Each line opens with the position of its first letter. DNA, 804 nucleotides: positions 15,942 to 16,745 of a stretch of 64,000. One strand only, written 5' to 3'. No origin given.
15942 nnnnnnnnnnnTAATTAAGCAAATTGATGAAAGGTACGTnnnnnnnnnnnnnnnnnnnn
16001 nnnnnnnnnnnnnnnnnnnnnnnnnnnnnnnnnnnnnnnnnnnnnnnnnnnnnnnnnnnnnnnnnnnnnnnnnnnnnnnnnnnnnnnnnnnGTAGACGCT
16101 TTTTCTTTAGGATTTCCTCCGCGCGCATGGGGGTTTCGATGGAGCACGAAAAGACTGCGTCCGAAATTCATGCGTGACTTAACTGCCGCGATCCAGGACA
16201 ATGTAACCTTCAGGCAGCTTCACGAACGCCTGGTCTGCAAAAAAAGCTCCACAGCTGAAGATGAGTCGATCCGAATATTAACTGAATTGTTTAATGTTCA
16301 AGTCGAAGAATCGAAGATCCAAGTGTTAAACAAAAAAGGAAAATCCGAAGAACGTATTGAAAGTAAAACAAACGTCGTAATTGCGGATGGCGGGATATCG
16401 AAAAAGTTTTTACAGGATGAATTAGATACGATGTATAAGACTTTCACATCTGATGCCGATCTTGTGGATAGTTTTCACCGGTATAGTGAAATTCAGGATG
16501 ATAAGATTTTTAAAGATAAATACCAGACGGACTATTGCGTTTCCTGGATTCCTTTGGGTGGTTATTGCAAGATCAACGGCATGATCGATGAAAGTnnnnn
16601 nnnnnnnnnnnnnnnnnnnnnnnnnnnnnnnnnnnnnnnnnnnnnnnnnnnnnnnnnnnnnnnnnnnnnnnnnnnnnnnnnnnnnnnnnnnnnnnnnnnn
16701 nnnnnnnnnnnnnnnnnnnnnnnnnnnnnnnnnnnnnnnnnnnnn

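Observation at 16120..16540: Insertion of about 130 aa in RseP between TM1 (HExxH) and the conserved IPLGGY segment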

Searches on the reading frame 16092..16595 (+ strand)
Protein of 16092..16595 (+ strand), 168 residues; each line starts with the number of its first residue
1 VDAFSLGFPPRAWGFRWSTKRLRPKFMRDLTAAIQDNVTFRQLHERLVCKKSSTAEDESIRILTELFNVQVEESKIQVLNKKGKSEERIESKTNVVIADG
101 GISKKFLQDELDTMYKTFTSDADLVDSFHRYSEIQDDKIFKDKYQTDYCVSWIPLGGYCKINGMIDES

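Call 21: find_related_loci(query=A4, collection=genome_contigs, flank=6000)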
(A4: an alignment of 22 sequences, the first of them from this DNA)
Query A4 (168 aa) in genome_contigs; peptide patterns used: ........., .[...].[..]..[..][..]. (x = any residue, [..] = any of these).
600 stretches matched a pattern (row limit reached: there are more); 422 encode a relative of the query (tblastn E <= 1e-3); the best 80 are kept; 80 distinct loci.
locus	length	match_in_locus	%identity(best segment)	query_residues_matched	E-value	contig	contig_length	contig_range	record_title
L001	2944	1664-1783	55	130-168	3e-10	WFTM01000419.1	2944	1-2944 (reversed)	MAG: candidate division KSB1 bacterium isolate S139_20 k151_61988, whole genome shotgun sequence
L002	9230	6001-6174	43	125-168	3e-10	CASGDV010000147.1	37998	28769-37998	uncultured Bacteroidales bacterium isolate CO.B2.metabat-bins.117 genome assembly, contig: CO.B2.metabat-bins.117.fa_k14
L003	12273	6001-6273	33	90-168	4e-10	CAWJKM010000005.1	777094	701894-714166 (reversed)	MAG: Ignavibacteriota bacterium isolate MFD05942.bin.1.94 genome assembly, contig: contig_23995, whole genome shotgun se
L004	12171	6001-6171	42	125-168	8e-10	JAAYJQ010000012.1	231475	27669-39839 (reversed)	MAG: Bacteroidales bacterium isolate AS10tlH2TH_304 63238_AS10, whole genome shotgun sequence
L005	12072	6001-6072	83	145-168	1e-9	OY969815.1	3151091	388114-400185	MAG: uncultured Bacteroidetes bacterium isolate MFD01188.bin.c.1 genome assembly, chromosome: 1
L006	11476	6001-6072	79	145-168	2e-9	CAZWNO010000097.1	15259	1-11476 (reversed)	MAG TPA_asm: uncultured Chromatiales bacterium isolate SRP192927_co6_91 genome assembly, contig: NODE_9105_length_15259_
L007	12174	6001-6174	43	125-168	2e-9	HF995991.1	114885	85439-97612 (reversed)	Bacteroides sp. CAG:545 genomic scaffold, scf2, whole genome shotgun sequence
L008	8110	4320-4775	32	26-168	2e-9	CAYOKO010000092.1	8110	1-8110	MAG TPA_asm: uncultured Bacteroidaceae bacterium isolate SRP222552_co1_115 genome assembly, contig: NODE_9336_length_811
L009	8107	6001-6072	79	145-168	2e-9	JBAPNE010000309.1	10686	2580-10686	MAG: Candidatus Kryptoniota bacterium isolate MFD01124_ilm_asm_bin8 k127_34965, whole genome shotgun sequence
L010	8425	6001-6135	51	125-168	2e-9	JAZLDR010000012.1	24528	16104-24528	MAG: Candidatus Cryptobacteroides sp. isolate T1900045028_TC20190021.MAGScoT_cleanbin_000040 SGB_4443_k141_1244714, whol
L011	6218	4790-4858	83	146-168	3e-9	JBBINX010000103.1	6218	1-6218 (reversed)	MAG: Ignavibacteriales bacterium isolate PGF172224_bin_266 NODE_5708_length_6218_cov_6.304884, whole genome shotgun sequ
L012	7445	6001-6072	79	145-168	2e-9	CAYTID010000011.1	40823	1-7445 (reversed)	MAG TPA_asm: uncultured Ignavibacteriaceae bacterium isolate SRP257756_co1_95 genome assembly, contig: NODE_548_length_4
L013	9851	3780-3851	79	145-168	3e-9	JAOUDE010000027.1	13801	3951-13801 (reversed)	MAG: Ignavibacteria bacterium isolate 4_1_Jan_SF_Bin14 4_1_Jan_SF_Bin14_scaffold_1668_c1, whole genome shotgun sequence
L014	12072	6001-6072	75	145-168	3e-9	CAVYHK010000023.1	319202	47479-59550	MAG: uncultured Bacteroidetes bacterium isolate MFD03726.bin.1.238 genome assembly, contig: contig_54609, whole genome s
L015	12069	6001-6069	83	146-168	4e-9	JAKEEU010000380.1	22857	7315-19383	MAG: candidate division KSB1 bacterium isolate PMV_1_maxbin.001 PMV_1_maxbin.001.k101_1731141, whole genome shotgun sequ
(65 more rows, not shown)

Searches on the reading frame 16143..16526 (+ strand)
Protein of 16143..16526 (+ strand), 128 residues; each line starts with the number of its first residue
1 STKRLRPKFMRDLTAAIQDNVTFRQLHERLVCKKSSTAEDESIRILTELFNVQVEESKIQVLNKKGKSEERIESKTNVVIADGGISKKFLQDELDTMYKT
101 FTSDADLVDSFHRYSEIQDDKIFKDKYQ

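Call 14: search_protein_families(library=pfam, alignment_id=A2, max_evalue=10)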
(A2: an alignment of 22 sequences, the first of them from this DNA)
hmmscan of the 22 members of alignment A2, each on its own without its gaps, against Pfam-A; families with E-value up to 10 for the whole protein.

A. member 1, seq(128 aa): 1 family
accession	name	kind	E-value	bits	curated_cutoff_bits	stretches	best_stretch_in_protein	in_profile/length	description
PF00890.30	FAD_binding_2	-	0.24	11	20.4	1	64-106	183-343/414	FAD binding domain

B. families by the number of members that match (of 22 scanned): 21 families
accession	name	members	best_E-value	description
PF02671.26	PAH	2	0.12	Paired amphipathic helix repeat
PF19615.4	DUF6120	1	0.0012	Family of unknown function (DUF6120)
PF02348.25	CTP_transf_3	1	0.0015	Cytidylyltransferase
PF01653.23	DNA_ligase_aden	1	0.0033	NAD-dependent DNA ligase adenylation domain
PF00373.23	FERM_M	1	0.004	FERM central domain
PF17880.6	Yos9_DD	1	0.0054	Yos9 dimerzation domain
PF16119.10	DUF4835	1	0.0083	Domain of unknown function (DUF4835)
PF09494.16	Slx4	1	0.011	Slx4 endonuclease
PF23129.1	DotZ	1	0.014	DotZ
PF10243.14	MIP-T3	1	0.024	Microtubule-binding protein MIP-T3 CH-like domain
PF23204.1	KIF21A_2nd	1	0.036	KIF21A-like domain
PF20511.4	PMI_typeI_cat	1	0.037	Phosphomannose isomerase type I, catalytic domain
PF03562.22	MltA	1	0.069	MltA specific insert domain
PF21511.2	SidD_cat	1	0.081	SidD, catalytic domain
PF13455.12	MUG113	1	0.092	Meiotically up-regulated gene 113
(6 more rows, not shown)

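Call 17: find_homologous_proteins(query=A2, max_evalue=0.001)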
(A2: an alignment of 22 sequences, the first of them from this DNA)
Query A2 (22 sequences): 433 candidates shared short words with the query, none scored E <= 0.001.

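Call 26: search_protein_representatives(alignment_id=A2)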
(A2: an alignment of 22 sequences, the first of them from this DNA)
Query: 22 sequences, 127 profile positions. Proteins with E-value up to 0.001 (for the whole library): 2; up to 1e-10: 2; up to 1e-30: 1. The best 2 are listed.
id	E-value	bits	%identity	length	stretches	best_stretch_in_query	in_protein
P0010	3.9e-31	124.2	-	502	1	1-127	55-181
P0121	1.7e-15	73.6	-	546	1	1-127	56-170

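Call 34: predict_structure(alignment_id=A2)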
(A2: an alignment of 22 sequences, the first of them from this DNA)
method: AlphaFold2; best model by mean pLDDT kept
length: 128 residues; sequences in the alignment: 22
mean_pLDDT: 87.5   pTM: 0.73
mean pLDDT of the five models: 87.5, 87.3, 85.9, 85.5, 84.2
residues with pLDDT >= 90: 57; 70-90: 67; 50-70: 3; < 50: 1
segments of 3 or more residues with pLDDT < 50: none
pLDDT, mean of each block of 10 residues (from residue 1): 76 94 94 90 92 85 86 86 84 91 92 88 79
secondary structure, 60 per line:
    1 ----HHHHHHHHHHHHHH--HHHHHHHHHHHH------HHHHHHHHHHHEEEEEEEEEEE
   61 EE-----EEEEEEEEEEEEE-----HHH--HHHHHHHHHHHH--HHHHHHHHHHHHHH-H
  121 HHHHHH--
elements in order: H5-18 H21-32 H39-49 E50-62 E68-80 H91-102 H105-118 H120-126

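Call 60: search_protein_families(library=ncbifam, alignment_id=A2, max_evalue=1)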
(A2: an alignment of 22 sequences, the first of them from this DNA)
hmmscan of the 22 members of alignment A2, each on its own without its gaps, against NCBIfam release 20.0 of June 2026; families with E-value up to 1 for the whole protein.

A. member 1, seq(128 aa): 4 families
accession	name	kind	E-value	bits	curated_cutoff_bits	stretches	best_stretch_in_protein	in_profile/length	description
NF004359.0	PRK05738.1-3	equivalog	0.052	13.7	94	1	28-70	27-68/99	50S ribosomal protein L23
NF052252.1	flav_redu_LuxG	exception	0.052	12.7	340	1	36-86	64-113/232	flavin mononucleotide reductase LuxG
NF009477.0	PRK12843.1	equivalog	0.12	10.8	758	1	36-88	231-284/578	FAD-dependent oxidoreductase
NF053677.1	Desat2ChcC2Cyan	equivalog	0.12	10.7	900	1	24-88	199-266/558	4-oxocyclohex-2-ene-1-carboxylate 5-dehydrogenase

B. families by the number of members that match (of 22 scanned): 18 families
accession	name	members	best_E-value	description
NF012011.0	PRK15467.1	1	0.0015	ethanolamine utilization acetate kinase EutP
NF052317.1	T9SS_PorD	1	0.0021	type IX secretion system protein PorD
NF009986.0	PRK13452.1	1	0.014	F0F1 ATP synthase subunit epsilon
TIGR04221.1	SecA2_Mycobac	1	0.019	accessory Sec system translocase SecA2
NF041684.1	ant_diox_AndAc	1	0.02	anthranilate 1,2-dioxygenase large subunit AndAc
NF005679.0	PRK07475.1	1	0.046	hypothetical protein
NF004359.0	PRK05738.1-3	1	0.052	50S ribosomal protein L23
NF052252.1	flav_redu_LuxG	1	0.052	flavin mononucleotide reductase LuxG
NF011465.1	PRK14886.1-1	1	0.058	KEOPS complex subunit Cgi121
TIGR04222.1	near_uncomplex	1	0.072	TIGR04222 domain-containing membrane protein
NF011553.0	PRK14981.1-5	1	0.079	DNA-directed RNA polymerase subunit F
NF010069.0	PRK13549.1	1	0.079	xylose ABC transporter ATP-binding protein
NF053677.1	Desat2ChcC2Cyan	1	0.12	4-oxocyclohex-2-ene-1-carboxylate 5-dehydrogenase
NF009477.0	PRK12843.1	1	0.12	FAD-dependent oxidoreductase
TIGR03562.1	osmo_induc_OsmC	1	0.12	OsmC family peroxiredoxin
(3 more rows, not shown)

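Call 61: search_solved_structures(query=A2, max_evalue=10)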
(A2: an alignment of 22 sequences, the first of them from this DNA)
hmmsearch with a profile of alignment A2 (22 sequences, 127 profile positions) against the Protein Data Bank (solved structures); distinct sequences matched with E-value up to 10: 1.
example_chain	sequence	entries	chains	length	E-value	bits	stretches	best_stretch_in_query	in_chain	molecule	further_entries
8s05_A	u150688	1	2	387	0.019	18.5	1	8-103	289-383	Conserved protein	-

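Call 62: search_solved_structures(query=A2, max_evalue=10, show_alignments=1)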
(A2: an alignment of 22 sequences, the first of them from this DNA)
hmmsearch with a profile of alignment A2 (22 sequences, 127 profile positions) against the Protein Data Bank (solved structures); distinct sequences matched with E-value up to 10: 1.
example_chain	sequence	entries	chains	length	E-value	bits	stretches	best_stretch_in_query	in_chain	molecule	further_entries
8s05_A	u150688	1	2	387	0.019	18.5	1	8-103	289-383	Conserved protein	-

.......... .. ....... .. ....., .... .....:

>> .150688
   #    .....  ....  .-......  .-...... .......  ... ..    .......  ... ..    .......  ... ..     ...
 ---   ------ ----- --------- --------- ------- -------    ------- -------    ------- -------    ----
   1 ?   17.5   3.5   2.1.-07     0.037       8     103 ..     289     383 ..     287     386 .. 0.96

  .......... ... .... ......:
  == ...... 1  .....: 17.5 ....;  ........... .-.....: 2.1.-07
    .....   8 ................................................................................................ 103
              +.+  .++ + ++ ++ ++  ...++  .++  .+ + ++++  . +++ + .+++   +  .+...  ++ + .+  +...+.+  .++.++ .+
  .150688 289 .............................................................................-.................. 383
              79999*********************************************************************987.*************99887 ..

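Call 63: fold_search(model_id=the predicted structure, library=viral)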
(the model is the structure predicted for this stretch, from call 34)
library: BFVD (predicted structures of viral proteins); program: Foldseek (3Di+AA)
matches with E <= 10: 1001; with E <= 0.001: 0
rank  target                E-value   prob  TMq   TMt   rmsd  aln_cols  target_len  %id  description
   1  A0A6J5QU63            4.9e-02  0.90  0.29  0.20   9.0        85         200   20  PI-PLC Y-box domain-containing protein [uncultured Caudovirales phage]
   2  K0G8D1                1.1e-01  0.92  0.24  0.37   6.8        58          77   14  Uncharacterized protein [Mycobacterium phage Goose]
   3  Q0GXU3                1.2e-01  0.35  0.23  0.25  13.7        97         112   10  Uncharacterized protein [Lactococcus phage Q54]
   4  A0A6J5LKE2            1.7e-01  0.47  0.23  0.10   5.4        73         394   14  Uncharacterized protein [uncultured Caudovirales phage]
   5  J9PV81                1.7e-01  0.35  0.19  0.19  11.9        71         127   14  Uncharacterized protein [Bacillus phage BCD7]
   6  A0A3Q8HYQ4            1.8e-01  0.20  0.22  0.07  11.3       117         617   14  (no name in the UniProt tables at hand)
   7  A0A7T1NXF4            2.0e-01  0.38  0.18  0.24   8.3        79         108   10  Uncharacterized protein [Arthrobacter phage Kittykat]
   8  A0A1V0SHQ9            2.2e-01  0.15  0.19  0.14  14.6       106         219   15  Uncharacterized protein [Klosneuvirus KNV1]
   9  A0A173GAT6            2.7e-01  0.85  0.26  0.54   9.2        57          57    9  DUF7202 domain-containing protein [Escherichia phage UFV-AREG1]
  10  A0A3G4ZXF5            2.7e-01  0.11  0.18  0.13  28.2       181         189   11  Uncharacterized protein [Faunusvirus sp.]
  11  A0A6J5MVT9            2.8e-01  0.28  0.16  0.20  10.9        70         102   10  Uncharacterized protein [uncultured Caudovirales phage]
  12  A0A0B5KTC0            2.8e-01  0.12  0.20  0.09  19.0       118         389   12  RNA-directed RNA polymerase catalytic subunit [Shayang Spider Virus 3]
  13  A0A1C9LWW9            3.2e-01  0.51  0.18  0.33  14.4        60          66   13  (no name in the UniProt tables at hand)
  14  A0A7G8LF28            3.4e-01  0.75  0.26  0.26   6.3        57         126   18  (no name in the UniProt tables at hand)
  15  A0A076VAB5            3.4e-01  0.10  0.19  0.15  20.7       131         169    6  (no name in the UniProt tables at hand)
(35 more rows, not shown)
